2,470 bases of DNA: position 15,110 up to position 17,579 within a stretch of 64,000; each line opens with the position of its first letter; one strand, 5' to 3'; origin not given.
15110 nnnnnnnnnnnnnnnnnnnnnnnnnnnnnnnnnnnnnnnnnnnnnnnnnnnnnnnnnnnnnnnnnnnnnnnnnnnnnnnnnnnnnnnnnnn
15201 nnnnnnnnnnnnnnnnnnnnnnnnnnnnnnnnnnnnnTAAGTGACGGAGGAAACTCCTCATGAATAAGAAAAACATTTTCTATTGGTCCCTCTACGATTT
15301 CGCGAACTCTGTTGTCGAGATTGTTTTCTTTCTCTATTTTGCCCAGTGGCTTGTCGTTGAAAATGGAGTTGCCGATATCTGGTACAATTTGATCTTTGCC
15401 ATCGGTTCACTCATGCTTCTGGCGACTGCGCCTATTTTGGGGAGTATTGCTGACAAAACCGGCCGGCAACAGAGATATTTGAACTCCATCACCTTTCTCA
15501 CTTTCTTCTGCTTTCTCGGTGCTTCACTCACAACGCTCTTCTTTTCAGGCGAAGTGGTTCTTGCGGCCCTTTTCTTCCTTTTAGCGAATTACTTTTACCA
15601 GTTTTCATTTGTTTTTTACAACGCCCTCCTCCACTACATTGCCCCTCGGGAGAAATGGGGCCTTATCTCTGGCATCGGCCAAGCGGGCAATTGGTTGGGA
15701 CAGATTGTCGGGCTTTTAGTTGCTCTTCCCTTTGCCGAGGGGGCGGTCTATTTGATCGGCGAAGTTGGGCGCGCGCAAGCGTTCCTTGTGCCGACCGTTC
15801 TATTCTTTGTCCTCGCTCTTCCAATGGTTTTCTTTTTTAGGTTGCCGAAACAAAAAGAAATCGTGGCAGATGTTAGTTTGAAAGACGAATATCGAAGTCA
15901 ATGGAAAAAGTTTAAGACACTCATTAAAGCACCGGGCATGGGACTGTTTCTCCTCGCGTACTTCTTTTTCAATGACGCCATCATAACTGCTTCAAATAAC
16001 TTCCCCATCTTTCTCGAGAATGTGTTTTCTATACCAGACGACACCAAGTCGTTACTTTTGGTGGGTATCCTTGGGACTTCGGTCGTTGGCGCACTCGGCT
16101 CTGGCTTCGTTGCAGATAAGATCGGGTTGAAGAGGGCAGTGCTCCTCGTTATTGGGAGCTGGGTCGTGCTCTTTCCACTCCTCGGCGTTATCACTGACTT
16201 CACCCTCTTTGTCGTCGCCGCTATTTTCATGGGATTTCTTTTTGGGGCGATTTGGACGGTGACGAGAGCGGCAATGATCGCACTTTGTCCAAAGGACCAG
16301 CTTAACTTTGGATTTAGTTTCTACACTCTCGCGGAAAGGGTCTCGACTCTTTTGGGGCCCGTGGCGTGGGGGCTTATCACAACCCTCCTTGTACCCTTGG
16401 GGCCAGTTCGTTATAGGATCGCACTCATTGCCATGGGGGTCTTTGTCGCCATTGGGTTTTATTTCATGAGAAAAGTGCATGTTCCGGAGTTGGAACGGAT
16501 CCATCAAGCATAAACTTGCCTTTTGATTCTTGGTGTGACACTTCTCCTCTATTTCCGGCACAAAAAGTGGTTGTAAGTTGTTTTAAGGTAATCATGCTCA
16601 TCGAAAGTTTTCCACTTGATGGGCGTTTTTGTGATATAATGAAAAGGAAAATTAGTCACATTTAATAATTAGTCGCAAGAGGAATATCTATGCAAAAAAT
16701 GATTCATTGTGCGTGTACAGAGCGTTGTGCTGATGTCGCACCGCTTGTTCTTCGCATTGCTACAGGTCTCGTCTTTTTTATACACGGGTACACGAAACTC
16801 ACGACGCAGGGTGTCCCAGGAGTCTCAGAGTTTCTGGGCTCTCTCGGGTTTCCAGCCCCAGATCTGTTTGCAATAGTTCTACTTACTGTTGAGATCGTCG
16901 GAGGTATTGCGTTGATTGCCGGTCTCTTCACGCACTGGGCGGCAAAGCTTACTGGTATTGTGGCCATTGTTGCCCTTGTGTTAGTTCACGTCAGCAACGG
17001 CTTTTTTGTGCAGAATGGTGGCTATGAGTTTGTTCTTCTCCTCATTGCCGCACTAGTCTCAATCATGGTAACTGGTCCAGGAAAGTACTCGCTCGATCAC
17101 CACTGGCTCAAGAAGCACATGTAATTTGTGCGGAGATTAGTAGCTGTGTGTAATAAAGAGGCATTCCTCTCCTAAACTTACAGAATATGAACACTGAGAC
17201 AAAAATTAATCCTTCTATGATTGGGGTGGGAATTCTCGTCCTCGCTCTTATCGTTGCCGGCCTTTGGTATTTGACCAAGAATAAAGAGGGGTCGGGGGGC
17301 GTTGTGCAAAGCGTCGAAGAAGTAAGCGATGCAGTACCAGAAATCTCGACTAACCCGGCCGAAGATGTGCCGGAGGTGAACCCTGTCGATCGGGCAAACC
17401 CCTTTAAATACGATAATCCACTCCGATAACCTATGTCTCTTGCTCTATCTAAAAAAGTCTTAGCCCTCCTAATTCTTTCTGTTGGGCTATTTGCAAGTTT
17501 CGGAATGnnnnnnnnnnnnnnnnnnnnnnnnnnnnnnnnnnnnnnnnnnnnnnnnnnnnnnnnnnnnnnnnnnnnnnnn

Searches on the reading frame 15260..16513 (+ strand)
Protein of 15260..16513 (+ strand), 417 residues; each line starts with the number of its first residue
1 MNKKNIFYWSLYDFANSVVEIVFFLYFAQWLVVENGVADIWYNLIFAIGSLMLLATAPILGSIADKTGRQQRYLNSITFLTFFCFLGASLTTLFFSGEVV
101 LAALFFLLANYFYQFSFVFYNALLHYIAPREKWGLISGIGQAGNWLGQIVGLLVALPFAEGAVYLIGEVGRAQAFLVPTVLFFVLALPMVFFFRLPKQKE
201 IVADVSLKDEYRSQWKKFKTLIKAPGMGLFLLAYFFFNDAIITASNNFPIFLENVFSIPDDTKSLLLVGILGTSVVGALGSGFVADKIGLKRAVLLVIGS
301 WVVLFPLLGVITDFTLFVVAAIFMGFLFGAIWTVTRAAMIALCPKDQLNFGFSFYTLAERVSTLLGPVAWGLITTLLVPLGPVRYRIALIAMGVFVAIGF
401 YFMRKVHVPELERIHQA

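Call 15: search_protein_families(library=pfam, proteins=[window:15260-16513:+], max_evalue=0.01)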
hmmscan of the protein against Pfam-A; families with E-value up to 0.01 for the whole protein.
window:15260-16513:+ (417 aa): 2 families
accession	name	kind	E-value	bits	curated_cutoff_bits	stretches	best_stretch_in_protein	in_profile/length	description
PF07690.21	MFS_1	-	7.1e-26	91.4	33.4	2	231-409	2-179/347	Major Facilitator Superfamily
PF11700.14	ATG22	-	5.9e-20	71.9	24.1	2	138-405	195-473/482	Vacuole effluxer Atg22 like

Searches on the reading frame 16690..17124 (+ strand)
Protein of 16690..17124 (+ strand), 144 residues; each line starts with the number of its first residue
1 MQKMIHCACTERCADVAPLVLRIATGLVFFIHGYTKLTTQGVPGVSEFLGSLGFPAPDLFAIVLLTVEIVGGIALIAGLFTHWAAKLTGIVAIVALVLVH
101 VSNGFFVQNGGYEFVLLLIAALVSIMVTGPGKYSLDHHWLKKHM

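Call 15: search_protein_families(library=pfam, proteins=[window:16690-17124:+], max_evalue=0.01)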
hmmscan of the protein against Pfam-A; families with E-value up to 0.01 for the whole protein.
window:16690-17124:+ (144 aa): 4 families
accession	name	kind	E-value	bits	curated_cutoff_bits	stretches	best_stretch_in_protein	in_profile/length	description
PF07681.17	DoxX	-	2.5e-20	73.3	23.6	1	18-100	2-84/85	DoxX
PF07291.16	MauE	-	7.2e-06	26.8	27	1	17-99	4-87/128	Methylamine utilisation protein MauE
PF04173.18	DoxD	-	1.2e-05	25.7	22.7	1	58-142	64-147/167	TQO small subunit DoxD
PF13564.11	DoxX_2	-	0.00055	20.5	26.3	1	21-122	2-102/103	DoxX-like family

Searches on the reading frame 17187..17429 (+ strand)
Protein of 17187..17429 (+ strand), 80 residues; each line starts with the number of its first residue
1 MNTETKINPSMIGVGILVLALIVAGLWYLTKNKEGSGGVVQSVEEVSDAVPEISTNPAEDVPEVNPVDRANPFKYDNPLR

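Call 15: search_protein_families(library=pfam, proteins=[window:17187-17429:+], max_evalue=0.01)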
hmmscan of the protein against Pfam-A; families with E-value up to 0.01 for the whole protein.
window:17187-17429:+ (80 aa): 0 families

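Call 57: find_homologous_proteins(query=window:17187-17426:+, max_evalue=0.001)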
Query window:17187-17426:+ (80 aa): 9 proteins with E <= 0.001 among 10 candidates.
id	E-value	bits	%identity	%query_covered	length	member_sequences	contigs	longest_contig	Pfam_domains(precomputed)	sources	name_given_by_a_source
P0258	5.6e-45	168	100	100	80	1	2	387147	-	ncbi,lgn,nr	ncbi:MAG: hypothetical protein HY455_01240 [Parcubacteria group bacterium]|nr:hypothetical protein [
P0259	1.7e-26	109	69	100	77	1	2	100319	-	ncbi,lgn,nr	ncbi:MAG: hypothetical protein HY457_02795 [Parcubacteria group bacterium]|nr:hypothetical protein [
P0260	1.1e-18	84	63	83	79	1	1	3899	-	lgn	-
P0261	5.2e-18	82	58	94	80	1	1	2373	-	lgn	-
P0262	1.9e-17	81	50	100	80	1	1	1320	-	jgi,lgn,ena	-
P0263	7.9e-15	72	58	66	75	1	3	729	-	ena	-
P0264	1.7e-14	71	54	68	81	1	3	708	-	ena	-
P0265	3.0e-14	70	57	70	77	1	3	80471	-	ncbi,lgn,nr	ncbi:MAG: hypothetical protein HYW70_03560 [Candidatus Nealsonbacteria bacterium]|nr:hypothetical pr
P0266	1.9e-13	68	55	88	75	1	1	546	-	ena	-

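Call 82: search_protein_families(library=padloc, proteins=[window:17187-17429:+], max_evalue=1)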
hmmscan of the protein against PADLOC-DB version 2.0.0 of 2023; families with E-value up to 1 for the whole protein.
window:17187-17429:+ (80 aa): 0 families

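Call 83: search_protein_families(library=phrogs, proteins=[window:17187-17429:+], max_evalue=1)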
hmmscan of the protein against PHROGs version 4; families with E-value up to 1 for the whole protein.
window:17187-17429:+ (80 aa): 3 families
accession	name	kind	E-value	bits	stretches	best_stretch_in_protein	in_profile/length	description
phrog_9657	-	unknown function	0.088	14.1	1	14-32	6-24/44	-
phrog_197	-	moron, auxiliary metabolic gene and host takeover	0.3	11.4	1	8-73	228-311/486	Zot-like toxin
phrog_23288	-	unknown function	0.31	12.4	1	11-44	5-38/111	-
